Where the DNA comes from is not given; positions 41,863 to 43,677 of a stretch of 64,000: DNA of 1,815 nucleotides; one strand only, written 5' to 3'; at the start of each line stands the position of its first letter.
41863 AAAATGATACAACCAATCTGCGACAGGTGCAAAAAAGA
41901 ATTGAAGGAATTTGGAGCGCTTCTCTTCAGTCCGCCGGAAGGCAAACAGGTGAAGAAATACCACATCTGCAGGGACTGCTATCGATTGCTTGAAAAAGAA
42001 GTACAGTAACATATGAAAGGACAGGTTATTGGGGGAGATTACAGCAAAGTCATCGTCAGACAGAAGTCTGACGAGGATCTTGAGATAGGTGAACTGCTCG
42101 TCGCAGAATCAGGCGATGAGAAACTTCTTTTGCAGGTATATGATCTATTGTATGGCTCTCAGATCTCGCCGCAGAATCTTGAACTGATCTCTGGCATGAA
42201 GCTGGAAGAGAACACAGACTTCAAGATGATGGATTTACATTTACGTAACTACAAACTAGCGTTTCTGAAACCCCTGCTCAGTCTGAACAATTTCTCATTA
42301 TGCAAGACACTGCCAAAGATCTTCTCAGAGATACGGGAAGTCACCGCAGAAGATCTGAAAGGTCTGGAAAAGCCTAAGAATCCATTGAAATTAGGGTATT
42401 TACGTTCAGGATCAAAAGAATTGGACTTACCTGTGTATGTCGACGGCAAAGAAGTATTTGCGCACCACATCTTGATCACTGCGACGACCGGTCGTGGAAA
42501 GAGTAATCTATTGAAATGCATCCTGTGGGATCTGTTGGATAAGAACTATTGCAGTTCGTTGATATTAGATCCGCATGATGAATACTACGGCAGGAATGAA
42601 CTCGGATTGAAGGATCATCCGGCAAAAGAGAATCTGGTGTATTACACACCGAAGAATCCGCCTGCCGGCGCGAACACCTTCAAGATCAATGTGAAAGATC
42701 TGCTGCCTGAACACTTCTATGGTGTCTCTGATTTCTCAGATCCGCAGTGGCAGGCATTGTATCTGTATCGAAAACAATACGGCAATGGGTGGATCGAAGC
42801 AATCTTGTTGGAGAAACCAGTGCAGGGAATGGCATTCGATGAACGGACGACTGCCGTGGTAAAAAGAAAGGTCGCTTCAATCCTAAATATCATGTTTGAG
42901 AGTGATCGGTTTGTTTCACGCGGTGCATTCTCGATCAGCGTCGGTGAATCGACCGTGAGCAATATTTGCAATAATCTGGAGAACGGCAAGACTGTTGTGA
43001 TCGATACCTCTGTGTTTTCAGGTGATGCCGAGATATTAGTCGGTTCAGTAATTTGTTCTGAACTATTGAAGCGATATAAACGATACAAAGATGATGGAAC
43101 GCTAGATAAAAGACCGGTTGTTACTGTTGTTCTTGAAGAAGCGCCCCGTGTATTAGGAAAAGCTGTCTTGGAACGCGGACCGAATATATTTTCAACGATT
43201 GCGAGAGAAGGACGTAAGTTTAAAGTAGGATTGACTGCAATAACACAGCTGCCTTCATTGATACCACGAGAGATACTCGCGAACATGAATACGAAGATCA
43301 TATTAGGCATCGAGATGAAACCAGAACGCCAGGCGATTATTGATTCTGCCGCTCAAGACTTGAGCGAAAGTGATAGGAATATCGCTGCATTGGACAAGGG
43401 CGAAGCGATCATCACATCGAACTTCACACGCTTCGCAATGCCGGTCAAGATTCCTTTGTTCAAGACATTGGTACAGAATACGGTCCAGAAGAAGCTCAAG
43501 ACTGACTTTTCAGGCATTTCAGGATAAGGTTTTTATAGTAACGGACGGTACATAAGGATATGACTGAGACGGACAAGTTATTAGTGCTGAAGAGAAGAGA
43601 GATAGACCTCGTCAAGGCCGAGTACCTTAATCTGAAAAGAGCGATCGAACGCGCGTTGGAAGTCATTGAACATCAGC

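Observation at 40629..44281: Six-gene translationally coupled cassette around a HerA-type ATPase: HTH protein, PIN-like nuclease, mini Zn-ribbon, HerA-like ATPase and two small helical proteins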

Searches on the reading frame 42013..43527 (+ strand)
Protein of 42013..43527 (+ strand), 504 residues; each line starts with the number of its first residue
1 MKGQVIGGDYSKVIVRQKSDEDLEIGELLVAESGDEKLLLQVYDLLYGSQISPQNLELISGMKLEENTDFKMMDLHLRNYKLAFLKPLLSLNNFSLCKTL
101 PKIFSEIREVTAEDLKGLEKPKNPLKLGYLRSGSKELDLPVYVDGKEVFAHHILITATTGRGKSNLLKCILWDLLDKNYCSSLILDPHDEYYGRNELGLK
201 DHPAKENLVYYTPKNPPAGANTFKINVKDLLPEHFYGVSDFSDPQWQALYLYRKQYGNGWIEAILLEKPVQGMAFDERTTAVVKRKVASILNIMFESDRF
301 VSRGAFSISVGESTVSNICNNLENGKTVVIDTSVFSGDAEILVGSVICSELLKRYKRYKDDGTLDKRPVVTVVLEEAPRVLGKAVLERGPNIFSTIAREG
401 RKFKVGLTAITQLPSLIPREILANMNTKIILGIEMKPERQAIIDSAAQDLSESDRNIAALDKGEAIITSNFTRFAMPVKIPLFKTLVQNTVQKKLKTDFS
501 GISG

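Call 3: search_protein_families(library=pfam, proteins=[window:42013-43527:+], max_evalue=0.1)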
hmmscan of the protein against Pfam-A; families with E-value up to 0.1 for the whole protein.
window:42013-43527:+ (504 aa): 4 families
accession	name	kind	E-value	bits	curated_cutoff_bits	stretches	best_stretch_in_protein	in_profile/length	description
PF01935.23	DUF87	-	1.7e-28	100.7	23.2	1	126-350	2-219/220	Helicase HerA, central domain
PF12846.13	AAA_10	-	0.0035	16.9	27.5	1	143-191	14-61/362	AAA-like domain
PF01580.24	FtsK_SpoIIIE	-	0.026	14.4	24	1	138-175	28-64/221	FtsK/SpoIIIE family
PF09378.16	HAS-barrel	-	0.06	13.9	25.2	0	4-63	3-60/90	HAS barrel domain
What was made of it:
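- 42013..43527 (+): g4: HerA-family hexameric translocase ATPase (504 aa). This is the lineage's ordinary HerA. DUF87 1.7e-28 (call 3).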

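Call 4: search_protein_families(library=ncbifam, proteins=[window:42013-43527:+], max_evalue=0.1)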
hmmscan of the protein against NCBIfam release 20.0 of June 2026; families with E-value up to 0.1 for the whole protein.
window:42013-43527:+ (504 aa): 8 families
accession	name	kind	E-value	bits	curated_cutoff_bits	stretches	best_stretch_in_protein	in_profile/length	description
NF040937.1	HerA_Thermprot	equivalog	1.6e-29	102.7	800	2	312-485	294-466/487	DNA double-strand break repair helicase HerA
NF040819.1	helicase_HerA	equivalog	1.8e-25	89.5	970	2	368-486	403-520/561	DNA double-strand break repair helicase HerA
NF053655.1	CedD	equivalog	2.4e-18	66.1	600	2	370-480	421-525/527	DNA-translocating ATPase CedD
NF042943.1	HerA_antiphage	equivalog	1e-10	40.8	800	1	366-480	431-547/566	anti-phage-associated helicase HerA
NF033849.1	ser_rich_anae_1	subfamily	7.7e-10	36.8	650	1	362-455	1010-1112/1163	serine-rich protein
NF042944.1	HerA_antiphage_2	equivalog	1.1e-07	31.1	850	2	355-471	413-533/576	anti-phage-associated helicase HerA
NF045975.1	VirB4_plasma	equivalog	0.00013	19.8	590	1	150-191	515-555/894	Mbov_0397 family ICE element conjugal transfer ATPase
TIGR03928.1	T7_EssCb_Firm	equivalog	0.011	13.4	778.4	0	363-446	909-992/1296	type VII secretion protein EssC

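Call 5: search_protein_families(library=padloc, proteins=[window:42013-43527:+], max_evalue=0.1)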
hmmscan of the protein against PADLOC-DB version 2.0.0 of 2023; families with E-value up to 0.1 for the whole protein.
window:42013-43527:+ (504 aa): 16 families
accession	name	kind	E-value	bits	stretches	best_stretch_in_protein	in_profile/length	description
PDLC04105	HerA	-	4.1e-26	89.7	2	314-483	366-536/576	-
PDLC04140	mad8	-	2.2e-20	71.4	1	128-482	7-301/314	mads_8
PDLC04103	HerA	-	1.8e-15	54.3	2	316-480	390-556/579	-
PDLC04098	HerA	-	6.2e-14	49.5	1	320-430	479-596/686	-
PDLC04102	HerA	-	6.5e-14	49.2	2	323-480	463-619/654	-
PDLC01055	HerA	-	3.1e-12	44.1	2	95-192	103-200/532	Type III coevolved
PDLC02185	HerA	-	4.9e-12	43.4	1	370-480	447-559/585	-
PDLC04100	HerA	-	8.1e-12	42.6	1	365-480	437-553/580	-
PDLC04097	HerA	-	3.2e-11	40.6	2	391-481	503-591/618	-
PDLC02188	HerA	-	1e-08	32.5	2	353-470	411-532/578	-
PDLC04104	HerA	-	1.4e-08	31.9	1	367-472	218-328/379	-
PDLC04106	HerA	-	1.9e-06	24.7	1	326-472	470-620/667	-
PDLC04099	HerA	-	0.00036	17.9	1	122-191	144-210/214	-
PDLC02684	DndH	-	0.0045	12.5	1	143-193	1360-1417/1715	DndH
PDLC04101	HerA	-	0.0088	12.8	1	122-192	143-210/400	-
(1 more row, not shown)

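Call 6: search_solved_structures(query=window:42013-43527:+, max_evalue=0.01)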
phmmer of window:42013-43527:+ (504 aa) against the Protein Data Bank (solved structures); distinct sequences matched with E-value up to 0.01: 9.
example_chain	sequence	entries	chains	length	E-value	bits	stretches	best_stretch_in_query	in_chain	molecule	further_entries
4d2i_A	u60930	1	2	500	2.3e-27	99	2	298-484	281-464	HERA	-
9x1l_A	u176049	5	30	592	4.3e-23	84.9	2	369-488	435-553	DNA helicase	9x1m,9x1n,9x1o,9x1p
8wiv_A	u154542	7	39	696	2.7e-09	39.4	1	357-477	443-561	Helicase HerA central domain-containing protein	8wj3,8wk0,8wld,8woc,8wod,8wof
8yho_A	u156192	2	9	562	1e-08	37.5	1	325-490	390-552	DUF87 domain-containing protein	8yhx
8xau_A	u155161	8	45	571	9.6e-07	31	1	303-480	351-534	ATP-binding protein | HerA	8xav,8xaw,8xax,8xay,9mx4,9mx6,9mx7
8j4u_M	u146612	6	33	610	9.6e-06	27.7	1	371-482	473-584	Nucleoside triphosphate hydrolase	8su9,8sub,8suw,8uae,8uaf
8ziq_M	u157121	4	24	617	1.5e-05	27.1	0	361-470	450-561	HerA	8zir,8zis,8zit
9c1m_M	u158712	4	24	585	5.8e-05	25.1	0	382-482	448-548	ATP-binding protein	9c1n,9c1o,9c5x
8wet_A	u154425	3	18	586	0.00084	21.3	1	372-434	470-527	TdpA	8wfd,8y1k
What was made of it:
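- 42013..43527 (+): Best solved-structure matches are canonical archaeal HerA, 4d2i at 2e-27 and 9x1l at 4e-23, far better than anti-phage HerA chains at 1e-9 or weaker (call 6).
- Closest known: Archaeal/bacterial herA-mre11-rad50-nurA double-strand-break end-resection operon. Same: HerA-family ATPase closest to canonical HerA (calls 4, 6).
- Closest known: HerA-scaffolded anti-phage systems. Different: HerA is much more similar to repair HerA (2e-27) than to these systems' HerA (1e-9 to 8e-4) (call 6).
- HerA is much closer to canonical repair HerA than to SIR2-, DUF4297- or Tdp-associated HerA (call 6).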

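Call 16: find_related_loci(query=window:42013-43527:+, collection=genome_contigs, flank=7000)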
Query window:42013-43527:+ (504 aa) in genome_contigs; peptide patterns used: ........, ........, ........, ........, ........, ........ (x = any residue, [..] = any of these).
599 stretches matched a pattern (row limit reached: there are more); 569 encode a relative of the query (tblastn E <= 1e-3); the best 80 are kept; 80 distinct loci.
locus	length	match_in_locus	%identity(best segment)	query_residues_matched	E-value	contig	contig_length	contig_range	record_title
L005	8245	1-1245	87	88-502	0e+0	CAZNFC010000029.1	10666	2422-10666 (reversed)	MAG TPA_asm: uncultured Methanosarcinales archaeon isolate SRP193066_co2_421 genome assembly, contig: NODE_3240_length_1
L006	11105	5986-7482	63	1-500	0e+0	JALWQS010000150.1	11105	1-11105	MAG: Candidatus Woesearchaeota archaeon isolate M2_metabat1_scaf2bin.081 M2_NODE_8049_length_11105_cov_2.075059, whole g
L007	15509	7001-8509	64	1-503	0e+0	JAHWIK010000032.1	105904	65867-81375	MAG: Candidatus Woesearchaeota archaeon isolate YT1_182 k127_61731115, whole genome shotgun sequence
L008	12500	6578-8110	63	1-503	0e+0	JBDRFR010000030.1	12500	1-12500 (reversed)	MAG: Nanoarchaeota archaeon isolate MEGAHIT-group-1.382 k141_8075903, whole genome shotgun sequence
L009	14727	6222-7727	63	1-502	0e+0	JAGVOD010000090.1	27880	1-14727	MAG: archaeon isolate DeMMO3_27 c_000000059245, whole genome shotgun sequence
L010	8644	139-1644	63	3-503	0e+0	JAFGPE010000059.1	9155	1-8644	MAG: Candidatus Woesearchaeota archaeon isolate Zod_Metabat.672 k87_5619831, whole genome shotgun sequence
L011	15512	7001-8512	63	1-503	0e+0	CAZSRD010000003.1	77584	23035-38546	MAG TPA_asm: uncultured Methanosarcinales archaeon isolate SRP178699_co1_479 genome assembly, contig: NODE_226_length_77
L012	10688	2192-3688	63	1-501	0e+0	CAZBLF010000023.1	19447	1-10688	MAG TPA_asm: uncultured Methanosarcinales archaeon isolate binchicken_co48_399 genome assembly, contig: NODE_4422_length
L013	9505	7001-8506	62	1-502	0e+0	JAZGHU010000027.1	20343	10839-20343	MAG: Candidatus Woesearchaeota archaeon isolate SCS6bin.8 SCS6bin.8_27, whole genome shotgun sequence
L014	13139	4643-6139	63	1-501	0e+0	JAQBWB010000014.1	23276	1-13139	MAG: Nanoarchaeota archaeon isolate casp150-mb.213 NODE_5836_length_23276_cov_0.089528, whole genome shotgun sequence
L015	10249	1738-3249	62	1-503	0e+0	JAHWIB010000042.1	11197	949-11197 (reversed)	MAG: Candidatus Woesearchaeota archaeon isolate Yap200.bin9.104 contig_14383, whole genome shotgun sequence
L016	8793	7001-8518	61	2-502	0e+0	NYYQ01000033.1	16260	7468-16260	MAG: Candidatus Woesearchaeota archaeon isolate ARS74 MHASMcontig_604149, whole genome shotgun sequence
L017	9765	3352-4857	61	1-503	0e+0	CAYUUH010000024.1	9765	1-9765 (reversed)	MAG TPA_asm: uncultured Methanosarcinales archaeon isolate SRP319275_co4_86 genome assembly, contig: NODE_4533_length_97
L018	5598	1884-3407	62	1-502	0e+0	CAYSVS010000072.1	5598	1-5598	MAG TPA_asm: uncultured Methanosarcinales archaeon isolate SRP141376_co4_88 genome assembly, contig: NODE_23490_length_5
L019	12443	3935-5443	62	1-502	0e+0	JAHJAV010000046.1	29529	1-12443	MAG: Nanoarchaeota archaeon isolate Modern_marine.mb.228 Modern_marine.mb.228_k141_746918, whole genome shotgun sequence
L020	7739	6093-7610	61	1-503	0e+0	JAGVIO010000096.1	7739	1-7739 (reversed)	MAG: archaeon isolate DeMMO1_7 c_000000004578, whole genome shotgun sequence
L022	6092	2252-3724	62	1-491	0e+0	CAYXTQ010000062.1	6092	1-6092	MAG TPA_asm: uncultured Methanosarcinales archaeon isolate binchicken_co266_33 genome assembly, contig: NODE_29536_lengt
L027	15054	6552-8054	63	2-502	0e+0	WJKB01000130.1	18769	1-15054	MAG: Candidatus Woesearchaeota archaeon isolate Bin_568 k141_4575221, whole genome shotgun sequence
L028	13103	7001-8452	63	1-484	0e+0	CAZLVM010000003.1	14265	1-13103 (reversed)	MAG TPA_asm: uncultured Methanosarcinales archaeon isolate binchicken_co171_24 genome assembly, contig: NODE_837_length_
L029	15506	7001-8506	61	1-502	0e+0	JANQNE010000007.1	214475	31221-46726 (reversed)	MAG: Candidatus Nanoarchaeia archaeon isolate PL23a_bin.30 k99_2882384, whole genome shotgun sequence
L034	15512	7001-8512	60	2-503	0e+0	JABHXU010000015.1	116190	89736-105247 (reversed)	MAG: archaeon isolate SI047_bin43 k141_857215, whole genome shotgun sequence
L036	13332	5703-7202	60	2-501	0e+0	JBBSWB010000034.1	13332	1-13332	MAG: Nanoarchaeota archaeon isolate H41-bin204_1 H41_bin204_1_000000000034, whole genome shotgun sequence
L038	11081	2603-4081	60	1-490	0e+0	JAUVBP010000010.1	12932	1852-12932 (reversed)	MAG: Candidatus Woesearchaeota archaeon isolate CSMAG_248 CSMAG_248_k127_13555174_length_12932_cov_7.0000, whole genome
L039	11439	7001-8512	60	1-502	0e+0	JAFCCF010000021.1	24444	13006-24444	MAG: Candidatus Aminicenantes bacterium isolate AB_1215_Bin_51 AB_1215_Bin_51.fna_scaffold_5200, whole genome shotgun se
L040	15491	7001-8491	61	1-494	0e+0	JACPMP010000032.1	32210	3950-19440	MAG: Candidatus Woesearchaeota archaeon isolate NC_groundwater_552_Ag_S-0.1um_34_16 S35_SO-1_scaffold_29111, whole genom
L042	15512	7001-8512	61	2-500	0e+0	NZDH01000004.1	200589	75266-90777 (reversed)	MAG: Candidatus Woesearchaeota archaeon isolate ARS106 34052, whole genome shotgun sequence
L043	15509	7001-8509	61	2-504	0e+0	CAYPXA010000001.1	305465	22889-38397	MAG TPA_asm: uncultured Methanosarcinales archaeon isolate SRP319275_co4_112 genome assembly, contig: NODE_12_length_305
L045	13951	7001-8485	64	1-502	0e+0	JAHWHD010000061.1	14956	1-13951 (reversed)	MAG: Candidatus Woesearchaeota archaeon isolate FT1_799 k127_30131246, whole genome shotgun sequence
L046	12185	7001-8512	60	1-500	0e+0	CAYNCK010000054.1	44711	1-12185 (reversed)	MAG TPA_asm: uncultured Methanosarcinales archaeon isolate binchicken_co203_103 genome assembly, contig: k141_652333, wh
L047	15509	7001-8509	61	1-500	0e+0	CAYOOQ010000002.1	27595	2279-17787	MAG TPA_asm: uncultured Methanosarcinales archaeon isolate binchicken_co32_389 genome assembly, contig: NODE_2278_length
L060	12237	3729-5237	63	1-502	0e+0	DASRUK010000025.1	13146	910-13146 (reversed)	MAG TPA_asm: Candidatus Nanoarchaeia archaeon isolate SMAG_U8018 k141_1196898, whole genome shotgun sequence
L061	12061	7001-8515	61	1-500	0e+0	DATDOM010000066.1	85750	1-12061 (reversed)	MAG TPA_asm: Candidatus Nanoarchaeia archaeon isolate SMAG_U7894 k141_1470011, whole genome shotgun sequence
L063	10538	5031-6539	58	2-502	0e+0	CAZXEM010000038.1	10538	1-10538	MAG TPA_asm: uncultured Methanosarcinales archaeon isolate binchicken_co28_250 genome assembly, contig: NODE_4057_length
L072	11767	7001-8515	59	1-502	0e+0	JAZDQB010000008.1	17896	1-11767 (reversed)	MAG: Candidatus Woesearchaeota archaeon isolate MEGAHIT-group-0.97 k141_6640215, whole genome shotgun sequence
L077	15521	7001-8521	57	1-502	0e+0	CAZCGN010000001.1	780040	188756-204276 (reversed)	MAG TPA_asm: uncultured Methanosarcinales archaeon isolate SRP167671_co2_185 genome assembly, contig: NODE_2_length_7800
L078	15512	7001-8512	61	2-503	0e+0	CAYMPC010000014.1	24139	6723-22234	MAG TPA_asm: uncultured Methanosarcinales archaeon isolate SRP319275_co4_76 genome assembly, contig: NODE_1127_length_24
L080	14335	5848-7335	60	1-494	0e+0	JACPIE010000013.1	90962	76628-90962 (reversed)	MAG: Candidatus Woesearchaeota archaeon isolate NC_groundwater_432_Ag_B-0.1um_40_22 GD18-4_B1_scaffold_543810, whole gen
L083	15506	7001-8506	59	1-502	0e+0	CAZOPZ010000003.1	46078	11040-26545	MAG TPA_asm: uncultured Methanosarcinales archaeon isolate binchicken_co251_164 genome assembly, contig: NODE_1099_lengt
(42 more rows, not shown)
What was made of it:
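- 42013..43527 (+): At least 569 relatives in GTDB genomes (call 16).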

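Call 23: search_protein_families(library=pfam, proteins=[L038:4225-6930:+, L029:8551-10557:+, L078:8620-10302:+, L034:13019-14131:+, L040:8615-10033:+, L012:500-1486:-, L027:3829-5502:-, L060:2352-3518:-, L029:5805-6857:+, L080:4708-5799:+], max_evalue=0.001)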
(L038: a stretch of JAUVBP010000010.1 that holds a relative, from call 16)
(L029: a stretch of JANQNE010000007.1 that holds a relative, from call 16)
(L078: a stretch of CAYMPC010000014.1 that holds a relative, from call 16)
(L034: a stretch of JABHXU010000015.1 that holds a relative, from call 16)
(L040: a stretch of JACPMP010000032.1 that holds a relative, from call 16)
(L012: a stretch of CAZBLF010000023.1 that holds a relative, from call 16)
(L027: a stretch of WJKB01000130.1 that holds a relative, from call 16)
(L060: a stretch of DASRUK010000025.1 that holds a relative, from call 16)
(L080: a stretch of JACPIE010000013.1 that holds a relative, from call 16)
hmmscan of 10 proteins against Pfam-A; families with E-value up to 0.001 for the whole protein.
L038:4225-6930:+ (901 aa): 0 families

L029:8551-10557:+ (668 aa): 1 family
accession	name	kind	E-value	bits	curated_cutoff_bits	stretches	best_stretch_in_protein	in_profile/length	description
PF00990.26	GGDEF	-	7.2e-35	120.6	23.8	1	415-529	1-113/161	Diguanylate cyclase, GGDEF domain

L078:8620-10302:+ (560 aa): 4 families
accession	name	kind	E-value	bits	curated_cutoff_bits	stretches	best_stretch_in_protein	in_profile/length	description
PF09992.14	NAGPA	-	3.9e-28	99.2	25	1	210-392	1-169/169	Phosphodiester glycosidase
PF22741.1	PTP-NADK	-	1.3e-14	54.4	27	1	426-522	29-135/163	DSP-PTPase phosphatase fused to NAD+ Kinase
PF22785.1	Tc-R-P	-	1.4e-06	29.2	27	1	431-516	9-100/106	Polymorphic toxin system, DSP-PTPase phosphatase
PF03162.18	Y_phosphatase2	-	1.8e-05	24.8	27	1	421-519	8-115/165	Tyrosine phosphatase family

L034:13019-14131:+ (370 aa): 1 family
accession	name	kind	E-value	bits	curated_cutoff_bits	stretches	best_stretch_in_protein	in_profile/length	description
PF00149.33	Metallophos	-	3.5e-13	50.9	21.5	1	79-289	2-190/191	Calcineurin-like phosphoesterase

L040:8615-10033:+ (472 aa): 4 families
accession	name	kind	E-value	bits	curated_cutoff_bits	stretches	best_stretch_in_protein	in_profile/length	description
PF01555.25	N6_N4_Mtase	-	1.4e-26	94.3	26.7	2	41-124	135-218/221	DNA methylase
PF01170.24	UPF0020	-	4.5e-07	30.2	22.3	0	271-308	101-138/197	RMKL-like, methyltransferase domain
PF13847.12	Methyltransf_31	-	0.00032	20.8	27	0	366-398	81-113/145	Methyltransferase domain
PF08241.18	Methyltransf_11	-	0.00046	21.2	21.2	0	370-393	71-94/95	Methyltransferase domain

L012:500-1486:- (328 aa): 0 families

L027:3829-5502:- (557 aa): 2 families
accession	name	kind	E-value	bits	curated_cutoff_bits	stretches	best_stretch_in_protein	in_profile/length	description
PF04055.27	Radical_SAM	-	6.9e-11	43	29.5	1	270-428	3-166/166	Radical SAM superfamily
PF02310.24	B12-binding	-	7e-10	39.2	32.1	1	124-208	35-120/121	B12 binding domain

L060:2352-3518:- (388 aa): 0 families

L029:5805-6857:+ (350 aa): 1 family
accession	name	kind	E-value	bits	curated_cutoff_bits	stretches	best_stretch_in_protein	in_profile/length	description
PF01916.23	DS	-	2.4e-82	276.9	27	1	33-343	1-287/288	Deoxyhypusine synthase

L080:4708-5799:+ (363 aa): 1 family
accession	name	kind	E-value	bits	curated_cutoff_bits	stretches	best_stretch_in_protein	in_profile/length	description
PF01544.23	CorA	-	5e-24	85.6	27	1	53-354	2-292/292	CorA-like Mg2+ transporter protein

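Call 48: search_protein_families(library=pfam, proteins=[L047:5447-6862:+, L047:4354-5469:+, L042:5782-6939:+, L039:5803-6753:+, L036:2789-5116:+, L036:1518-2735:+, L083:4940-6145:+, L061:8919-10079:+, L020:5371-6036:+, L013:5149-6300:-], max_evalue=0.001)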
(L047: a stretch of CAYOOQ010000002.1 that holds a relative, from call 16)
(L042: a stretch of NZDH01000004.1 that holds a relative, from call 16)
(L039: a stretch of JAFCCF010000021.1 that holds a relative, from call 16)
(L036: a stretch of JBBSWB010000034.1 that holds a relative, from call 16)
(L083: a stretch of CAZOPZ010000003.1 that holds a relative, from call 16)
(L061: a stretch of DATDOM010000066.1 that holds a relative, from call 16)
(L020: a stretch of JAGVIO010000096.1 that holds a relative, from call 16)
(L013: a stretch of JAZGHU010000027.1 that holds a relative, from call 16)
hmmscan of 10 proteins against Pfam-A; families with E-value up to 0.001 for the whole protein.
L047:5447-6862:+ (471 aa): 0 families

L047:4354-5469:+ (371 aa): 3 families
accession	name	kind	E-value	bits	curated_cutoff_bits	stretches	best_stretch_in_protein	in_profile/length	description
PF01546.33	Peptidase_M20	-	7.8e-25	88.4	24.6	1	71-361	1-204/206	Peptidase family M20/M25/M40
PF07687.19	M20_dimer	-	3.4e-15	56.3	21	1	174-269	3-96/107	Peptidase dimerisation domain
PF04389.22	Peptidase_M28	-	1.7e-06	28.3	21.3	1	67-159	12-89/193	Peptidase family M28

L042:5782-6939:+ (385 aa): 1 family
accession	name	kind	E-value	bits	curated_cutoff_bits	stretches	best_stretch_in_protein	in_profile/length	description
PF01544.23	CorA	-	1.4e-27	97.3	27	1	72-374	2-292/292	CorA-like Mg2+ transporter protein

L039:5803-6753:+ (316 aa): 1 family
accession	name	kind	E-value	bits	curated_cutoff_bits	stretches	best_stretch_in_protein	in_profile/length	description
PF02073.20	Peptidase_M29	-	1.5e-17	64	27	1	135-281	198-351/406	Thermophilic metalloprotease (M29)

L036:2789-5116:+ (775 aa): 1 family
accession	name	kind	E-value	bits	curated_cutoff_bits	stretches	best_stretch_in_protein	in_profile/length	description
PF05124.17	S_layer_C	-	1.7e-21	77.1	23.9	1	21-750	1-175/177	S-layer like family, outer domain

L036:1518-2735:+ (405 aa): 0 families

L083:4940-6145:+ (401 aa): 0 families

L061:8919-10079:+ (386 aa): 2 families
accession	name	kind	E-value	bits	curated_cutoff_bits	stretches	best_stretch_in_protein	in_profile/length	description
PF14528.11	LAGLIDADG_3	-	2.9e-07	31.1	22.5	1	142-220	2-79/82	LAGLIDADG-like domain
PF01978.25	TrmB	-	0.00048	20.4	25.6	1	324-370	7-53/68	Sugar-specific transcriptional regulator TrmB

L020:5371-6036:+ (221 aa): 1 family
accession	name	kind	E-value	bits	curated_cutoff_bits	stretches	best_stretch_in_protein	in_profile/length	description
PF19502.5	DUF6036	-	1.1e-06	29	23.6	1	22-165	20-132/164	Nucleotidyltransferase of unknown function (DUF6036)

L013:5149-6300:- (383 aa): 4 families
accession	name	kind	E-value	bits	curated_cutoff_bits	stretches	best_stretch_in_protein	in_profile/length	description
PF00493.29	MCM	-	4.1e-43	147.5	23.3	1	89-282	12-222/224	MCM P-loop domain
PF01078.27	Mg_chelatase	-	5e-09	36.3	20.3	1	159-233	87-159/207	Magnesium chelatase, subunit ChlI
PF17855.7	MCM_lid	-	4.5e-07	30.7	27.4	1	295-377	2-87/87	MCM AAA-lid domain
PF00158.32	Sigma54_activat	-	7.8e-05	22.9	20.2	0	172-232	85-143/168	Sigma-54 interaction domain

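Call 49: search_solved_structures(query=L047:5447-6862:+, max_evalue=1)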
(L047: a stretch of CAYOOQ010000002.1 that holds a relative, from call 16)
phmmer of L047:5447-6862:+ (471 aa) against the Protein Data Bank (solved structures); distinct sequences matched with E-value up to 1: 0.
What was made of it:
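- Tried and rejected: No Pfam or PDB match (calls 48, 49).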

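Call 67: search_protein_families(library=pfam, proteins=[L047:5447-6862:+, L036:1518-2735:+, L083:4940-6145:+], max_evalue=0.01)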
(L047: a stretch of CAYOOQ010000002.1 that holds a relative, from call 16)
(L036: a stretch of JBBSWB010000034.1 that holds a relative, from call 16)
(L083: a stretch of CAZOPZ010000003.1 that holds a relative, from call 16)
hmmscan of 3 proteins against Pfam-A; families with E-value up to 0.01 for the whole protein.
L047:5447-6862:+ (471 aa): 0 families

L036:1518-2735:+ (405 aa): 0 families

L083:4940-6145:+ (401 aa): 2 families
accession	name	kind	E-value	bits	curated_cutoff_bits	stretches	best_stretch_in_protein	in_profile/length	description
PF04235.18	DUF418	-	0.0014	19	23.6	1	66-189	4-135/163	Protein of unknown function (DUF418)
PF07695.17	7TMR-DISM_7TM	-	0.0032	17.9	29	1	49-159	68-171/205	7TM diverse intracellular signalling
